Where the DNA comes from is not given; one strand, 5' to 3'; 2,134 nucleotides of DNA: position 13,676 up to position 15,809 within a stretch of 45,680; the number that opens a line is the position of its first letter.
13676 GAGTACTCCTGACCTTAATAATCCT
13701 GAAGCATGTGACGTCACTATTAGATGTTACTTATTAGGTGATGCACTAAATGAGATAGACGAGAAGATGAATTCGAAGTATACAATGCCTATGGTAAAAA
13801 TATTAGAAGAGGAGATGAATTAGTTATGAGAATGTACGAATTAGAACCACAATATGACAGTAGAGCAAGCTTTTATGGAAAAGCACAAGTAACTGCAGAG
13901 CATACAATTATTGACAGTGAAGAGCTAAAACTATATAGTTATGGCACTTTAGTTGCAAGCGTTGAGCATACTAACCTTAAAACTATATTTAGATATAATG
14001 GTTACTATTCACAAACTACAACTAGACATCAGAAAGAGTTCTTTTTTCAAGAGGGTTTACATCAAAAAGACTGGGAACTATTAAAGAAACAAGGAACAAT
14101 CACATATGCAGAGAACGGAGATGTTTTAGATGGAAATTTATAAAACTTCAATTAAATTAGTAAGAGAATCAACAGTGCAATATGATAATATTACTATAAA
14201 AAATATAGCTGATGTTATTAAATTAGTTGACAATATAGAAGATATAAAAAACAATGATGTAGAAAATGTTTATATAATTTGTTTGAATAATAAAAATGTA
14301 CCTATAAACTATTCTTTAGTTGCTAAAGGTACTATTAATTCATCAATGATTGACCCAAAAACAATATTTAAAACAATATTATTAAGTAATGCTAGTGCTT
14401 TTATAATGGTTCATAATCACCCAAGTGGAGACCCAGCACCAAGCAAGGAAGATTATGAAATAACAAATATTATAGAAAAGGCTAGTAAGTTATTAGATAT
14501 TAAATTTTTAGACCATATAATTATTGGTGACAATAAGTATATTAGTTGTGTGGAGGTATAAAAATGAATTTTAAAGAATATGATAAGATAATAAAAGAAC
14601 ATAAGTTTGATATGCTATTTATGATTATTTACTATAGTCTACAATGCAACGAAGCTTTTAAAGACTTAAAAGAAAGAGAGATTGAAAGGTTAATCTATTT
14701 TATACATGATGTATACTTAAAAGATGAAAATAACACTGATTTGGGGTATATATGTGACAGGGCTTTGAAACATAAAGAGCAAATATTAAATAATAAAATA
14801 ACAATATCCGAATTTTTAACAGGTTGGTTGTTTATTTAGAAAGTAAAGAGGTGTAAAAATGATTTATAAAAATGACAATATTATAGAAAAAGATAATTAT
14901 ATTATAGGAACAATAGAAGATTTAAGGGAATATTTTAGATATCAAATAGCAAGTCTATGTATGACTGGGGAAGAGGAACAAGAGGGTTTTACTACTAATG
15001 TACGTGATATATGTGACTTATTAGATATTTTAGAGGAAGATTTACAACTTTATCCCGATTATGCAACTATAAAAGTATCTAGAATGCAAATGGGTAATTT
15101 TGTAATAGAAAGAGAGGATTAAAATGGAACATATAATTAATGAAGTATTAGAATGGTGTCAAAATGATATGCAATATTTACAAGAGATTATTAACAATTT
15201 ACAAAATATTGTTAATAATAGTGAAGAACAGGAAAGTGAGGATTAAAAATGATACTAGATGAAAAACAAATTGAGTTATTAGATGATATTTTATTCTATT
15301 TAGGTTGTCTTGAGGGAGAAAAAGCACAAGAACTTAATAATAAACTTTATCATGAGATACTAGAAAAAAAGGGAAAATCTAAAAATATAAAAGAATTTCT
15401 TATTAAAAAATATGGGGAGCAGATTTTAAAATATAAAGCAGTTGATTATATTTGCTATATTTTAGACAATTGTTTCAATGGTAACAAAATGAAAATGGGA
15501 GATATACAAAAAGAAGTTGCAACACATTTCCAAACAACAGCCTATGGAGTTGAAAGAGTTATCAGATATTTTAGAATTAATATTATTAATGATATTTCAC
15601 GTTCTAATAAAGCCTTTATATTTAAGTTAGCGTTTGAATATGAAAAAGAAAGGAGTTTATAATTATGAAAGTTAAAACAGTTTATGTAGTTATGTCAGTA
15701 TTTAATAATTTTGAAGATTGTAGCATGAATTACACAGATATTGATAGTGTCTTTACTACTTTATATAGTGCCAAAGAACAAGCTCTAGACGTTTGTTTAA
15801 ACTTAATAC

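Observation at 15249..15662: Phage-encoded orphan Spo0A effector-domain-like protein lacking the receiver domain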

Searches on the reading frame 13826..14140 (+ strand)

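Call 11: search_protein_families(library=pfam, proteins=[window:13826-14140:+], max_evalue=0.01)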
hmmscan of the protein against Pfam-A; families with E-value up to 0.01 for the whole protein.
window:13826-14140:+ (105 aa): 0 families

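Call 12: search_protein_families(library=phrogs, proteins=[window:13826-14140:+], max_evalue=0.001)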
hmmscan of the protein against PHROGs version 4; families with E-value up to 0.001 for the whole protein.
window:13826-14140:+ (105 aa): 2 families
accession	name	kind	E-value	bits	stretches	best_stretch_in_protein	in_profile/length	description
phrog_4264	-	unknown function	9.2e-22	78.2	1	3-83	9-78/93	-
phrog_5643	-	unknown function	9.5e-06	26.3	1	23-85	7-69/79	-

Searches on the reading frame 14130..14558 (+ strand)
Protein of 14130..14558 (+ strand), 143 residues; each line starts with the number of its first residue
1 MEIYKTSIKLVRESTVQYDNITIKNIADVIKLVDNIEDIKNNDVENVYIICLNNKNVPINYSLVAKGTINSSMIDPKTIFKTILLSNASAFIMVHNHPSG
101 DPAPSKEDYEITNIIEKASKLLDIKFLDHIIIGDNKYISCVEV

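Call 11: search_protein_families(library=pfam, proteins=[window:14130-14558:+], max_evalue=0.01)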
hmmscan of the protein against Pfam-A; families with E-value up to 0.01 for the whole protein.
window:14130-14558:+ (143 aa): 1 family
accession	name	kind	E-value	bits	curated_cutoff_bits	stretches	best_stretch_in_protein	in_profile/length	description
PF04002.20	RadC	-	2.8e-38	131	22.1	1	25-140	3-116/121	RadC-like JAB domain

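Call 12: search_protein_families(library=phrogs, proteins=[window:14130-14558:+], max_evalue=0.001)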
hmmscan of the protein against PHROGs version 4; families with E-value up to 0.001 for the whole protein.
window:14130-14558:+ (143 aa): 1 family
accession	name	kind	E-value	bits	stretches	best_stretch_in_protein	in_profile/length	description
phrog_10276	-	DNA, RNA and nucleotide metabolism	3.1e-42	145.2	1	3-140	9-147/153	DNA repair protein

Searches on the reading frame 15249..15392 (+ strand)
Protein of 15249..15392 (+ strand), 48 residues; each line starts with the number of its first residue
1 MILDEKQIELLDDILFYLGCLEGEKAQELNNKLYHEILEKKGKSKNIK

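Call 100: search_protein_families(library=pfam, proteins=[window:15249-15392:+], max_evalue=10)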
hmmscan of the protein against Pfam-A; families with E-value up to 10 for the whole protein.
window:15249-15392:+ (48 aa): 0 families

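Call 101: search_solved_structures(query=window:15249-15392:+, max_evalue=10)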
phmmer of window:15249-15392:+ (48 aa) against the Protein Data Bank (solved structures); distinct sequences matched with E-value up to 10: 0.

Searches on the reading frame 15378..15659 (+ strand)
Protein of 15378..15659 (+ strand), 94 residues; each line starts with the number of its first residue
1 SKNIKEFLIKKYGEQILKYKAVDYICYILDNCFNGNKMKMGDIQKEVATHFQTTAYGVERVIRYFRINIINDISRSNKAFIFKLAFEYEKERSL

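Call 61: predict_structure(alignment_id=A4)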
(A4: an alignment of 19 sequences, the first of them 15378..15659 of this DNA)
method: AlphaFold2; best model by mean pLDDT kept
length: 94 residues; sequences in the alignment: 19
mean_pLDDT: 92.7   pTM: 0.84
mean pLDDT of the five models: 92.7, 92.6, 92.4, 92.1, 90.4
residues with pLDDT >= 90: 81; 70-90: 10; 50-70: 3; < 50: 0
segments of 3 or more residues with pLDDT < 50: none
pLDDT, mean of each block of 10 residues (from residue 1): 89 96 96 78 96 98 97 94 93 86
secondary structure, 60 per line:
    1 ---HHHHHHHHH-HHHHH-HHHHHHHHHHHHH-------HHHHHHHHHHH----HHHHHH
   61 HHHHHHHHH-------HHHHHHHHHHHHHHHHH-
elements in order: H4-12 H14-18 H20-32 H40-50 H55-69 H77-93

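Call 63: fold_search(model_id=the predicted structure, library=pdb)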
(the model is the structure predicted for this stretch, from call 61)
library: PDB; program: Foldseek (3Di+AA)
matches with E <= 10: 118; with E <= 0.001: 0
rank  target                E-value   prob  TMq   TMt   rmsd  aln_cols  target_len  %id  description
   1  1fc3_B                1.1e-01  1.00  0.68  0.64   3.6       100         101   23  THE CRYSTAL STRUCTURE OF TRANS-ACTIVATION DOMAIN OF THE SPORULATION RESPONSE REGULATOR, SPO0A (released 2000-11-08)
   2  1lq1_D                1.2e-01  1.00  0.68  0.61   3.7       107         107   24  DNA Complexed Structure of the Key Transcription Factor Initiating Development in Sporulation Bacteria (released 2002-08-23)
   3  1lq1_B                2.3e-01  0.96  0.57  0.53   4.7       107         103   21  DNA Complexed Structure of the Key Transcription Factor Initiating Development in Sporulation Bacteria (released 2002-08-23)
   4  1lq1_A                2.8e-01  0.99  0.68  0.61   3.9       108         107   26  DNA Complexed Structure of the Key Transcription Factor Initiating Development in Sporulation Bacteria (released 2002-08-23)
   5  1fc3_A                3.5e-01  0.99  0.59  0.48   2.8        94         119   22  THE CRYSTAL STRUCTURE OF TRANS-ACTIVATION DOMAIN OF THE SPORULATION RESPONSE REGULATOR, SPO0A (released 2000-11-08)
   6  1lq1_C                3.9e-01  0.99  0.59  0.51   4.6        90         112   21  DNA Complexed Structure of the Key Transcription Factor Initiating Development in Sporulation Bacteria (released 2002-08-23)
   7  3onq_A                9.3e-01  0.72  0.45  0.20   5.2        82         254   11  Crystal Structure of Regulator of Polyketide Synthase Expression BAD_0249 from Bifidobacterium adolescentis (released 2010-09-08)
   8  3onq_B                9.8e-01  0.63  0.47  0.21   5.7        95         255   12  Crystal Structure of Regulator of Polyketide Synthase Expression BAD_0249 from Bifidobacterium adolescentis (released 2010-09-08)
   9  5z4z_B                1.7e+00  0.44  0.41  0.42   6.2        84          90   15  Crystal structure of PaCysB NTD domain with space group C2 (released 2019-01-23)
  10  3onq_C                1.8e+00  0.30  0.42  0.19   8.1       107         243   11  Crystal Structure of Regulator of Polyketide Synthase Expression BAD_0249 from Bifidobacterium adolescentis (released 2010-09-08)
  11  5z4z_A                1.9e+00  0.41  0.41  0.43   6.3        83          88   16  Crystal structure of PaCysB NTD domain with space group C2 (released 2019-01-23)
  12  3g2b                  2.1e+00  0.38  0.33  0.34   4.3        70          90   13  crystal structure of PqqD from xanthomonas campestris (released 2009-09-01)
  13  3onq_D                2.2e+00  0.23  0.41  0.19   8.3       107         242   11  Crystal Structure of Regulator of Polyketide Synthase Expression BAD_0249 from Bifidobacterium adolescentis (released 2010-09-08)
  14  3keo_A                2.2e+00  0.16  0.33  0.19   7.3        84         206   13  Crystal Structure of a Rex-family transcriptional regulatory protein from Streptococcus agalactiae complexed with NAD+ (released 2010-11-10)
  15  4l9n_B                2.5e+00  0.20  0.40  0.29   9.0       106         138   12  Crystal structure of MepR A103V mutant from multidrug resistant S. aureus clinical isolate (released 2013-09-11)
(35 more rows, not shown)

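Call 83: fold_search(model_id=the predicted structure, library=viral)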
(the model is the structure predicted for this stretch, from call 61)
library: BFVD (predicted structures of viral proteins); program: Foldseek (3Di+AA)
matches with E <= 10: 234; with E <= 0.001: 0
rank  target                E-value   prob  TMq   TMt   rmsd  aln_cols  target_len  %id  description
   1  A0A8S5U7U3            9.4e-02  1.00  0.67  0.65   3.7        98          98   17  Sporulation initiation factor Spo0A C terminal [Siphoviridae sp. ctGDt6]
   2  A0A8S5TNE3            1.8e-01  0.99  0.64  0.40   5.4       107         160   21  Sporulation initiation factor Spo0A C terminal [Podoviridae sp. ct90d35]
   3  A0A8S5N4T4            4.3e-01  0.98  0.69  0.42   4.6       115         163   15  Sporulation initiation factor Spo0A C terminal [Podoviridae sp. ctiJY10]
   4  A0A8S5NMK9            4.5e-01  0.82  0.48  0.46   5.6        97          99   14  Sporulation initiation factor Spo0A C terminal [Myoviridae sp. ctSGm32]
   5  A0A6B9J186            1.1e+00  0.35  0.36  0.27   6.1        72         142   17  Uncharacterized protein [Rhizobium phage RL38J1]
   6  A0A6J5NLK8            1.3e+00  0.69  0.47  0.53   4.0        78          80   18  Uncharacterized protein [uncultured Caudovirales phage]
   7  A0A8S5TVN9            1.3e+00  0.87  0.69  0.59   4.1       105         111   12  Stage 0 sporulation protein A/DNA, transcriptional activation and repression.3A [Siphoviridae sp. ctx254]
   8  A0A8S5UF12            1.7e+00  0.30  0.44  0.25   6.8       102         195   18  Sporulation initiation factor Spo0A C terminal [Myoviridae sp. ctcyQ27]
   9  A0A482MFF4            1.9e+00  0.54  0.48  0.46   4.7        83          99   13  (no name in the UniProt tables at hand)
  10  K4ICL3                1.9e+00  0.38  0.39  0.52   6.3        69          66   16  Uncharacterized protein [Escherichia phage NJ01]
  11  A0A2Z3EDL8            2.0e+00  0.57  0.43  0.42   6.4        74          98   14  (no name in the UniProt tables at hand)
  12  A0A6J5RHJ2            2.0e+00  0.41  0.39  0.37   6.1        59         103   15  Uncharacterized protein [uncultured Caudovirales phage]
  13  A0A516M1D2            2.0e+00  0.35  0.37  0.50   7.6        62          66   16  (no name in the UniProt tables at hand)
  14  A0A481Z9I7            2.0e+00  0.08  0.26  0.05  17.4       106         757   14  DNA topoisomerase 2 [Pithovirus LCPAC304]
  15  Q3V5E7                2.2e+00  0.16  0.35  0.27   9.2        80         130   15  Gp48 [Corynebacterium phage BFK20]
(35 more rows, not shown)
